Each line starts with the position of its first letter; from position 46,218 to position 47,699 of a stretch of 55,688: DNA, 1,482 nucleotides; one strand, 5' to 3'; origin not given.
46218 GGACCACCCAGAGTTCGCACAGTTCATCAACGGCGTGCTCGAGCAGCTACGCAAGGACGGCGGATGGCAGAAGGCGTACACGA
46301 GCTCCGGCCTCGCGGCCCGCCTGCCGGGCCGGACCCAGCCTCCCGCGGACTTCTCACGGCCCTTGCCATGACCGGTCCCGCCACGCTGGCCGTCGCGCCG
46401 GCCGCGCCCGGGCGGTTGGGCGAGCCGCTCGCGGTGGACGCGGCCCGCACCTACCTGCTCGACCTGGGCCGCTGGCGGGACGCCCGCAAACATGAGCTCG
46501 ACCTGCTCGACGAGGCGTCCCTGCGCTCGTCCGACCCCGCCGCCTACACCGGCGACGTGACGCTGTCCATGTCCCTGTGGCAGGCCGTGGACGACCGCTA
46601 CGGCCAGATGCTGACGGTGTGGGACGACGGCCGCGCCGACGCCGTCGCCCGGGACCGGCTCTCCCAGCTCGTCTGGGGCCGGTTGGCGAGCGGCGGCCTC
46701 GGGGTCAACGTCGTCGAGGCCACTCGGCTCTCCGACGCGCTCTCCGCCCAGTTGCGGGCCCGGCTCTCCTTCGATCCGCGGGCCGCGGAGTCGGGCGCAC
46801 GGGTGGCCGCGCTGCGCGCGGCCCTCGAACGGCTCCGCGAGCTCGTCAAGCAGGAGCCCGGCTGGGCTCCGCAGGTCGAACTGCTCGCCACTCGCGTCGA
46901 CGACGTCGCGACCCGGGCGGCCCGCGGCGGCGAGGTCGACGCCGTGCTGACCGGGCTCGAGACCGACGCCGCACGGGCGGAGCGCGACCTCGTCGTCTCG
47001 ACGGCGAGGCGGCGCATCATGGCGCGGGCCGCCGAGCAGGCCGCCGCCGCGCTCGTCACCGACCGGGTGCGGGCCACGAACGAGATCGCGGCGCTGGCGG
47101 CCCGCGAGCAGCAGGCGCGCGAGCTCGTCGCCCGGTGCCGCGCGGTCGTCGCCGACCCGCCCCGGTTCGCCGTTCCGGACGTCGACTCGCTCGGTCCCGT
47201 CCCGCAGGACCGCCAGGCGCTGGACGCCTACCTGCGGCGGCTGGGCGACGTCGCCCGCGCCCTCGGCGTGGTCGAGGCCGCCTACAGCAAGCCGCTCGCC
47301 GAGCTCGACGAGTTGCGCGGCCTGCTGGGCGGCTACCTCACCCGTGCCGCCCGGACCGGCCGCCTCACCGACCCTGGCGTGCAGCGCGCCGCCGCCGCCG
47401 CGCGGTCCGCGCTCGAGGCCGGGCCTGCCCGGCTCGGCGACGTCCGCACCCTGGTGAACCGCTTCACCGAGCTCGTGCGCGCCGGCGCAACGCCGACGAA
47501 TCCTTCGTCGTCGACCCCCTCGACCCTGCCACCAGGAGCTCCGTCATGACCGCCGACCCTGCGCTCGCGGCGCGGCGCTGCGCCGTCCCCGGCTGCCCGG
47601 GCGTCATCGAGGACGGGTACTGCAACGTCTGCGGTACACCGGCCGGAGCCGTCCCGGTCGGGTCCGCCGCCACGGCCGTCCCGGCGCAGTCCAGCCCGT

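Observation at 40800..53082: TelA-to-FHA supercluster: the PknG/GlnH/GlnX nutrient-sensing operon fused to a TerY-P-like vWA/PP2C/kinase triad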

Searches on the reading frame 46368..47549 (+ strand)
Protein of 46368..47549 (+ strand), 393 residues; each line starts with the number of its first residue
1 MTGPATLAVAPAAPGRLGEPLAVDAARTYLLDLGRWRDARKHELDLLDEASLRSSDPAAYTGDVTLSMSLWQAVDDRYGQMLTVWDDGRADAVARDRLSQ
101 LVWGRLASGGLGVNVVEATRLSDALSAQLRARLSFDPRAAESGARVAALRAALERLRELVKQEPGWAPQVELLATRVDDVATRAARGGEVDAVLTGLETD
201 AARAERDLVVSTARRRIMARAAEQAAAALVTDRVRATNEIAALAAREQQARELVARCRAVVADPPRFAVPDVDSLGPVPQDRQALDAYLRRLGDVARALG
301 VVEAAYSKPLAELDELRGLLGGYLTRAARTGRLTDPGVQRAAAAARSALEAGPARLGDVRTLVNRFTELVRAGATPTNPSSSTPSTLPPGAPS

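Call 7: search_protein_families(library=pfam, proteins=[window:46368-47549:+], max_evalue=0.01)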
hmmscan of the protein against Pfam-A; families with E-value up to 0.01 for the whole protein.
window:46368-47549:+ (393 aa): 0 families

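Call 8: search_protein_families(library=padloc, proteins=[window:46368-47549:+], max_evalue=0.01)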
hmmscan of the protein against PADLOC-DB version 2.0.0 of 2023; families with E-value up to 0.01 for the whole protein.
window:46368-47549:+ (393 aa): 0 families

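Call 9: search_protein_families(library=ncbifam, proteins=[window:46368-47549:+], max_evalue=0.001)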
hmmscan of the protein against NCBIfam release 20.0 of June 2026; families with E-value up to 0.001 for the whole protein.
window:46368-47549:+ (393 aa): 0 families

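Call 27: search_solved_structures(query=window:46368-47549:+, max_evalue=1)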
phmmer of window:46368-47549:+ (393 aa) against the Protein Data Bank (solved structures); distinct sequences matched with E-value up to 1: 1.
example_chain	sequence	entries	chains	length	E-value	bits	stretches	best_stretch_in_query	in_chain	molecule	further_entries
6rwt_A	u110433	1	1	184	0.069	15.7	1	83-156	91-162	Ubiquinol-cytochrome C chaperone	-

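Call 29: find_homologous_proteins(query=window:46368-47549:+, max_evalue=0.001)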
Query window:46368-47549:+ (393 aa): 248 proteins with E <= 0.001 among 8000 candidates; the best 120 are listed.
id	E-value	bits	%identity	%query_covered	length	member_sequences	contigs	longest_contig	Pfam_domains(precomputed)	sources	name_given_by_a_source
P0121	8.5e-237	803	100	100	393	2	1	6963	-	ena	-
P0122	1.1e-203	694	89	97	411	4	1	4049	-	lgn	-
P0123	6.6e-175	600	80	94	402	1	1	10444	-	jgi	jgi:hypothetical protein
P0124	1.3e-172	592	79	96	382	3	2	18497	-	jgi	jgi:hypothetical protein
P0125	1.7e-171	589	79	94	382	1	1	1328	-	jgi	jgi:hypothetical protein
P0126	6.8e-171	587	76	99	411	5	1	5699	-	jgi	jgi:hypothetical protein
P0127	7.3e-171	586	76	100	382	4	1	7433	-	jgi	jgi:hypothetical protein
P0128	1.5e-170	585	76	100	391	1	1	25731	-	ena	-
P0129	1.5e-169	582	77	94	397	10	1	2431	-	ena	-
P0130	4.1e-169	581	77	99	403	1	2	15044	-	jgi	jgi:hypothetical protein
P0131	3.0e-168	578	74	100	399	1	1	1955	-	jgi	jgi:hypothetical protein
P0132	4.8e-167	574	77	94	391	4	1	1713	-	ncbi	-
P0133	6.4e-166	570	74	100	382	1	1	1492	-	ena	-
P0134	2.1e-165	569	73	100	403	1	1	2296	-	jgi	jgi:hypothetical protein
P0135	6.0e-165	567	76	94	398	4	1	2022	-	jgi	jgi:hypothetical protein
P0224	8.7e-71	257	54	67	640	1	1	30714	PF16919.12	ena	-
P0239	7.1e-69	251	43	94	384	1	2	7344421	-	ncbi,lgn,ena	-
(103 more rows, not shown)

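Call 45: predict_structure(alignment_id=A2)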
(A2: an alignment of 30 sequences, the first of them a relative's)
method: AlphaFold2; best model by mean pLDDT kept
length: 393 residues; sequences in the alignment: 30
mean_pLDDT: 91.0   pTM: 0.58
mean pLDDT of the five models: 91.0, 89.6, 88.3, 88.1, 87.9
residues with pLDDT >= 90: 328; 70-90: 34; 50-70: 18; < 50: 13
segments of 3 or more residues with pLDDT < 50: 1-5, 379-382
pLDDT, mean of each block of 10 residues (from residue 1): 59 93 95 95 93 92 95 95 91 94 78 91 93 80 90 96 96 97 91 95 96 95 97 97 97 97 96 97 97 98 98 97 96 94 96 95 96 62 52 49
secondary structure, 60 per line:
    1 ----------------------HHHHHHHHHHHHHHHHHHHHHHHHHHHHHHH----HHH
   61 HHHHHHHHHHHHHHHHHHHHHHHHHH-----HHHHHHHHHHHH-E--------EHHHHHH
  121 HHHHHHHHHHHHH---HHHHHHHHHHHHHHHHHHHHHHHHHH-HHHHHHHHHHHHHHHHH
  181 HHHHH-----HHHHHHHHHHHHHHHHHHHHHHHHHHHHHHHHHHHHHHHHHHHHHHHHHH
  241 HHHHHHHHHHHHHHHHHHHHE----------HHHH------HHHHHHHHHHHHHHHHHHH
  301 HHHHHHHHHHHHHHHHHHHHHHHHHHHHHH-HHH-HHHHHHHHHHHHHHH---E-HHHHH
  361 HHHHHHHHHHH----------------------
elements in order: H23-53 H58-86 H92-103 H115-133 H137-162 H164-185 H191-260 H272-275 H282-330 H336-350 H356-371

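Call 49: fold_search(model_id=the predicted structure, library=pdb)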
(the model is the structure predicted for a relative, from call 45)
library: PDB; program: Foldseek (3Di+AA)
matches with E <= 10: 40; with E <= 0.001: 0
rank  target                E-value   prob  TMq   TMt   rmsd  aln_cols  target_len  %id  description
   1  5y2g_A                1.3e+00  0.18  0.16  0.12  34.5       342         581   12  Structure of MBP tagged GBS CAMP (released 2019-02-27)
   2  5h6i_C                1.9e+00  0.25  0.16  0.29  32.0       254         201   11  Crystal Structure of GBS CAMP Factor (released 2017-11-22)
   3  7rtt_A                1.9e+00  0.06  0.13  0.13  45.4       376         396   12  Cryo-EM structure of a TTYH2 cis-dimer (released 2021-08-25)
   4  7rtu_B                2.2e+00  0.06  0.13  0.15  46.5       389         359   11  Cryo-EM structure of a TTYH2 trans-dimer (released 2021-08-25)
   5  9g3x_H                2.3e+00  0.04  0.10  0.06  20.1       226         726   16  Structure of the Partially-assembled gamma-Tubulin Ring Complex from Pig Brain (released 2024-10-02)
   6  5h6i_B                2.5e+00  0.16  0.17  0.28  33.0       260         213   13  Crystal Structure of GBS CAMP Factor (released 2017-11-22)
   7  5h6i_A                3.1e+00  0.15  0.16  0.28  30.1       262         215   11  Crystal Structure of GBS CAMP Factor (released 2017-11-22)
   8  7p54_A                3.3e+00  0.04  0.13  0.13  46.1       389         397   11  Cryo-EM structure of human TTYH2 in GDN (released 2021-08-11)
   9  7as4_D                3.3e+00  0.04  0.11  0.08  20.6       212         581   11  Recombinant human gTuRC (released 2021-01-20)
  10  6jlc                  3.8e+00  0.15  0.17  0.28  30.8       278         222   11  Structure determination of CAMP factor of Mobiluncus curtisii and insight into structural dynamics (released 2019-12-04)
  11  8tlp_B                3.9e+00  0.05  0.12  0.20  39.2       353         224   14  Computationally designed tunable C2 symmetric tandem repeat homodimer, D_3_633_8x without peptide (released 2024-12-11)
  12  6raf_B                4.5e+00  0.04  0.13  0.10  39.6       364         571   16  Heterodimeric ABC exporter TmrAB in inward-facing narrow conformation under turnover conditions (released 2019-07-31)
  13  9g3z_H                4.5e+00  0.04  0.09  0.06  23.3       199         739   12  Structure of the Open gamma-Tubulin Ring Complex from Pig Brain (released 2024-10-02)
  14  7rtt_B                4.5e+00  0.02  0.11  0.11  44.3       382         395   11  Cryo-EM structure of a TTYH2 cis-dimer (released 2021-08-25)
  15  7rtv_A                5.0e+00  0.04  0.15  0.16  46.5       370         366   12  Cryo-EM structure of monomeric TTYH2 (released 2021-09-22)
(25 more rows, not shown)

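Call 58: find_encoding_contigs(protein=P0239, flank=10000, max_places=2)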
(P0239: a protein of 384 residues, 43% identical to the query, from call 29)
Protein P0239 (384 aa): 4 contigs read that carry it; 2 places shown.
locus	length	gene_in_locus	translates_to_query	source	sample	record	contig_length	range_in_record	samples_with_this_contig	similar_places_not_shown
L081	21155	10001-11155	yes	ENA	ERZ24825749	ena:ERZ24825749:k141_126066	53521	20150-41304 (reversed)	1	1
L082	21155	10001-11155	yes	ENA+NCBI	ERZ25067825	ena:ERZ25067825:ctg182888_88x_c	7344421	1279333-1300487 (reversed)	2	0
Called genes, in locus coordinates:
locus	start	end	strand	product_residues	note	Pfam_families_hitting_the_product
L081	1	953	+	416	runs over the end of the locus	PF13581:HATPase_c_2 (faint), PF02518:HATPase_c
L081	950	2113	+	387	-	-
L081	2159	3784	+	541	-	PF02142:MGS, PF01808:AICARFT_IMPCHas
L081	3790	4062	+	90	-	PF11222:DUF3017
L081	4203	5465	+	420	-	PF05816:TelA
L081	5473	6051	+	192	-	-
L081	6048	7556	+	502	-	PF00004:AAA, PF17866:AAA_lid_6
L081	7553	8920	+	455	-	PF28326:Sensor_actino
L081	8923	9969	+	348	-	PF00497:SBP_bac_3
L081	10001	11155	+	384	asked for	-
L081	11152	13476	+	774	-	PF16919:PknG_rubred, PF00069:Pkinase, PF07714:PK_Tyr_Ser-Thr, PF16918:PknG_TPR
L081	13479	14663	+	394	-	PF13672:PP2C_2, PF00481:PP2C (faint)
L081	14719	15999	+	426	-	PF00092:VWA (weak), PF13519:VWA_2 (weak), PF13768:VWA_3, PF18571:VWA_3_C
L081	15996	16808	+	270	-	PF12773:DZR (weak), PF00498:FHA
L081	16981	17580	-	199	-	-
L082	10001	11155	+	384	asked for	-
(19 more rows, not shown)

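Call 59: search_protein_representatives(alignment_id=A2)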
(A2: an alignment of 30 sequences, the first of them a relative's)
Query: 30 sequences, 395 profile positions. Proteins with E-value up to 0.001 (for the whole library): 1406; up to 1e-10: 452; up to 1e-30: 209. The best 150 are listed.
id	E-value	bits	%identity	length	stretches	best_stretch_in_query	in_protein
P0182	4.8e-164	562.5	-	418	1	6-389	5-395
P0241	1.1e-158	544.9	-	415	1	8-392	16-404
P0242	3.8e-142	490.4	-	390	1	4-390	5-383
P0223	2.8e-141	487.5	-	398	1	4-389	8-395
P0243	5.7e-125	433.9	-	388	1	10-389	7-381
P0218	4.2e-124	431.0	-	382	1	15-386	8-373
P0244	5.9e-124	430.5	-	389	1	11-387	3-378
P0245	2.8e-122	425.0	-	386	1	9-390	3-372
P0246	2.9e-121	421.6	-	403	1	11-386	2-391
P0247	1.1e-120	419.8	-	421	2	59-386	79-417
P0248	7.1e-119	413.8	-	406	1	10-382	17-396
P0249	7.7e-118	410.4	-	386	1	11-387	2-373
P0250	1.2e-115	403.2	-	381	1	14-386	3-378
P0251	3.3e-114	398.4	-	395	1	10-386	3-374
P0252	3.0e-113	395.3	-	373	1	8-381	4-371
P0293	5.1e-74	266.1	-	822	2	6-149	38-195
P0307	3.7e-68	246.8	-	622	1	6-256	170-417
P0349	1.9e-50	188.5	-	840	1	6-137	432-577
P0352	1.8e-49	185.3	-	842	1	16-229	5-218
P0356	7.4e-49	183.2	-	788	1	28-214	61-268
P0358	9.4e-48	179.6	-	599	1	123-314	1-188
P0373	4.4e-45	170.8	-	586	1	63-307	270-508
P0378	6.2e-44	167.0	-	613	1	16-226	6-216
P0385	7.0e-43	163.6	-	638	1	14-357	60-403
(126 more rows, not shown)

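Call 60: search_protein_families(library=pfam, proteins=[P0293, P0349, P0352, P0356, P0307, P0385, P0378, P0358, P0373, P0224], max_evalue=0.0001)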
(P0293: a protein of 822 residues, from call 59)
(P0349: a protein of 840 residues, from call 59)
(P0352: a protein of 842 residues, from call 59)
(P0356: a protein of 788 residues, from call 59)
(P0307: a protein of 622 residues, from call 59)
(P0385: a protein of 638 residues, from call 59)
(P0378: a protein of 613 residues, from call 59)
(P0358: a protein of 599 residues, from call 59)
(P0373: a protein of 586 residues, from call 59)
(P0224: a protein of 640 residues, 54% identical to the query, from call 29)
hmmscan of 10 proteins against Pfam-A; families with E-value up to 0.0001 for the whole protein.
P0293 (822 aa): 1 family
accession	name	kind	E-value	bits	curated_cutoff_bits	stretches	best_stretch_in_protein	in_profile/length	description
PF16919.11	PknG_rubred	-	4.6e-08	33.4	28.5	1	593-622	45-74/74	Protein kinase G rubredoxin domain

P0349 (840 aa): 0 families

P0352 (842 aa): 3 families
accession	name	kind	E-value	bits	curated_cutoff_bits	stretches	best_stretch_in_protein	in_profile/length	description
PF00069.31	Pkinase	-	6.3e-34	118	31.7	1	414-605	3-199/263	Protein kinase domain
PF16918.11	PknG_TPR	-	5.5e-31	108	27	1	702-829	107-232/340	Protein kinase G tetratricopeptide repeat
PF07714.23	PK_Tyr_Ser-Thr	-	3.5e-13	49.9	23.1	1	427-598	16-199/258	Protein tyrosine and serine/threonine kinase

P0356 (788 aa): 2 families
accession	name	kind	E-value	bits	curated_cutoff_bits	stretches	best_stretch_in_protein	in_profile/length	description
PF00069.31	Pkinase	-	1e-06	28.8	31.7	1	686-742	44-100/263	Protein kinase domain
PF07714.23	PK_Tyr_Ser-Thr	-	9.3e-06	25.6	23.1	1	685-741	46-96/258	Protein tyrosine and serine/threonine kinase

P0307 (622 aa): 0 families

P0385 (638 aa): 1 family
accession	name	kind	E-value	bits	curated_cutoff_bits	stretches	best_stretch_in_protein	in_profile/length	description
PF16919.11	PknG_rubred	-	1.4e-10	41.5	28.5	1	525-570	3-48/74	Protein kinase G rubredoxin domain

P0378 (613 aa): 2 families
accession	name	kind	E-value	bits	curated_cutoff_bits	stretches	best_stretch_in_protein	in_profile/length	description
PF00069.31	Pkinase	-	2e-28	100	31.7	1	332-566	3-253/263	Protein kinase domain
PF07714.23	PK_Tyr_Ser-Thr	-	1.5e-14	54.4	23.1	1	336-524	7-199/258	Protein tyrosine and serine/threonine kinase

P0358 (599 aa): 1 family
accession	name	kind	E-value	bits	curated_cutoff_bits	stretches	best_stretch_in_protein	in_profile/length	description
PF02540.23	NAD_synthase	-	5.7e-18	65.4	21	1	355-455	19-118/242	NAD synthase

P0373 (586 aa): 0 families

P0224 (640 aa): 1 family
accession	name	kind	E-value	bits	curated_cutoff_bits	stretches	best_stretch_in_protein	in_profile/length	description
PF16919.11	PknG_rubred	-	9.2e-28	96.5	28.5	1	477-547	4-74/74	Protein kinase G rubredoxin domain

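Call 103: find_encoding_contigs(protein=P0224, flank=8000, max_places=1)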
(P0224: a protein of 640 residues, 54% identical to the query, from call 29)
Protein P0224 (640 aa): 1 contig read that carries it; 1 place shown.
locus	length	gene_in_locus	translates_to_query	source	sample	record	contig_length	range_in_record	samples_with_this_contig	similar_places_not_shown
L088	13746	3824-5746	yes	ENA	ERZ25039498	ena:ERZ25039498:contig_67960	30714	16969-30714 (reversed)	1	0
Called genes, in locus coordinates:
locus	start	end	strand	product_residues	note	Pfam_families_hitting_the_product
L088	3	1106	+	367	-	?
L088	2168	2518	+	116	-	-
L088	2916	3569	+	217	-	PF00497:SBP_bac_3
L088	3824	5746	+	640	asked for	PF16919:PknG_rubred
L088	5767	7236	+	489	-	PF00069:Pkinase, PF16918:PknG_TPR (weak)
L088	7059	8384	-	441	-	-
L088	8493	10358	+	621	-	-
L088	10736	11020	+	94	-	PF00056:Ldh_1_N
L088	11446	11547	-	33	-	-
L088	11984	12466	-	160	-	-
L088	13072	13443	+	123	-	-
